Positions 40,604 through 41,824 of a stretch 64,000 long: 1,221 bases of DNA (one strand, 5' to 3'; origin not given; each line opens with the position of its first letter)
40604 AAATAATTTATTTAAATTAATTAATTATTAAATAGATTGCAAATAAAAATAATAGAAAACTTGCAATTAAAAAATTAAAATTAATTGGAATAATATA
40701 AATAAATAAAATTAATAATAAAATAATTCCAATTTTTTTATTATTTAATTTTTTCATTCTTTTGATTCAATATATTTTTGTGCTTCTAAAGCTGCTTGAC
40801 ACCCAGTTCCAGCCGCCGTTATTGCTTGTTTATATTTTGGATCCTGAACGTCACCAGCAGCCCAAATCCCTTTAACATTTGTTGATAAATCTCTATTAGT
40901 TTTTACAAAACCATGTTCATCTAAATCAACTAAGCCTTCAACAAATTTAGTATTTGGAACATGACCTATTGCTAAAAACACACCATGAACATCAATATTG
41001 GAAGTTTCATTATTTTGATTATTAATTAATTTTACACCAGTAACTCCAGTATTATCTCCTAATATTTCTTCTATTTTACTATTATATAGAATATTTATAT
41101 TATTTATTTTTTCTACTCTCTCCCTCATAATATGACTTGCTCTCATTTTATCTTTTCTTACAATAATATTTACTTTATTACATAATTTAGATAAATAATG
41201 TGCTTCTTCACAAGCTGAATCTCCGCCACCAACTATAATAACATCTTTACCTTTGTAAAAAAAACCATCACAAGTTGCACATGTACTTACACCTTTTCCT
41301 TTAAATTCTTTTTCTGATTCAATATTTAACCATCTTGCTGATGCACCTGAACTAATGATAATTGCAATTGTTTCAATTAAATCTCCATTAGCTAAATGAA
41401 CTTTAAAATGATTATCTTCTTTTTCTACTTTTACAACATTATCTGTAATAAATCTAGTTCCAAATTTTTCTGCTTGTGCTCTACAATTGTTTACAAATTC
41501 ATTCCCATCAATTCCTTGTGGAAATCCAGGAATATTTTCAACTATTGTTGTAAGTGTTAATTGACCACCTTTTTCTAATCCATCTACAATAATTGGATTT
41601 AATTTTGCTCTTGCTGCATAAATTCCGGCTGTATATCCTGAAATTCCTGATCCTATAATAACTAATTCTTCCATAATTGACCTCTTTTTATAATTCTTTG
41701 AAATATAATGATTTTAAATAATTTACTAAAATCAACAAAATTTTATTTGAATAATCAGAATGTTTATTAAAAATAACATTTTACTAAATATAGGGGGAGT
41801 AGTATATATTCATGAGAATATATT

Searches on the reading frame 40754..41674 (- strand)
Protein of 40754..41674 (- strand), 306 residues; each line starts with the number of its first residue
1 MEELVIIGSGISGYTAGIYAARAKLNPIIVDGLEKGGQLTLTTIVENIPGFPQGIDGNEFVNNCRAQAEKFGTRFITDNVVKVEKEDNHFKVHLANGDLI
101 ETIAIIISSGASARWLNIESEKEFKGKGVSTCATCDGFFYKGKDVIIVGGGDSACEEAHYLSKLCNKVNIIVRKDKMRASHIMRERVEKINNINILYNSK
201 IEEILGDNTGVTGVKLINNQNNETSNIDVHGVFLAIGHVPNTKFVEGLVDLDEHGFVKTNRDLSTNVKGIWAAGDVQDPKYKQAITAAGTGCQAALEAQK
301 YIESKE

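Call 3: search_protein_families(library=pfam, proteins=[window:40754-41674:-], max_evalue=0.01)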
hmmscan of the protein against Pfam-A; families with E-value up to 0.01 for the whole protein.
window:40754-41674:- (306 aa): 10 families
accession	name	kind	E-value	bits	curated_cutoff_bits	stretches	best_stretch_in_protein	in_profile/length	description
PF07992.20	Pyr_redox_2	-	4.9e-46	157.9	26.1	1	4-291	3-291/291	Pyridine nucleotide-disulphide oxidoreductase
PF13738.12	Pyr_redox_3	-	5.2e-20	72.3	30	1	56-274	79-305/305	Pyridine nucleotide-disulphide oxidoreductase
PF00070.33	Pyr_redox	-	5.1e-17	62.6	22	1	145-216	2-79/82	Pyridine nucleotide-disulphide oxidoreductase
PF00890.30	FAD_binding_2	-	2.8e-06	27.2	20.4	1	4-39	2-38/414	FAD binding domain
PF01266.30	DAO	-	2.2e-05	24.6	27.9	0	55-116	146-209/353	FAD dependent oxidoreductase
PF03486.20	HI0933_like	-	0.0012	18.8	50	0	51-112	102-165/244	HI0933-like protein Rossmann domain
PF01946.23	Thi4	-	0.0012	18.5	26.2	0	140-172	15-48/235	Thi4 family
PF00743.25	FMO-like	-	0.0017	17.4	22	1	123-219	164-256/532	Flavin-binding monooxygenase-like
PF13434.12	Lys_Orn_oxgnase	-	0.0062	16.2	21.3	0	139-173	185-221/339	L-lysine 6-monooxygenase/L-ornithine 5-monooxygenase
PF12831.13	FAD_oxidored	-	0.0094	15.7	27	0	4-42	2-41/416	FAD dependent oxidoreductase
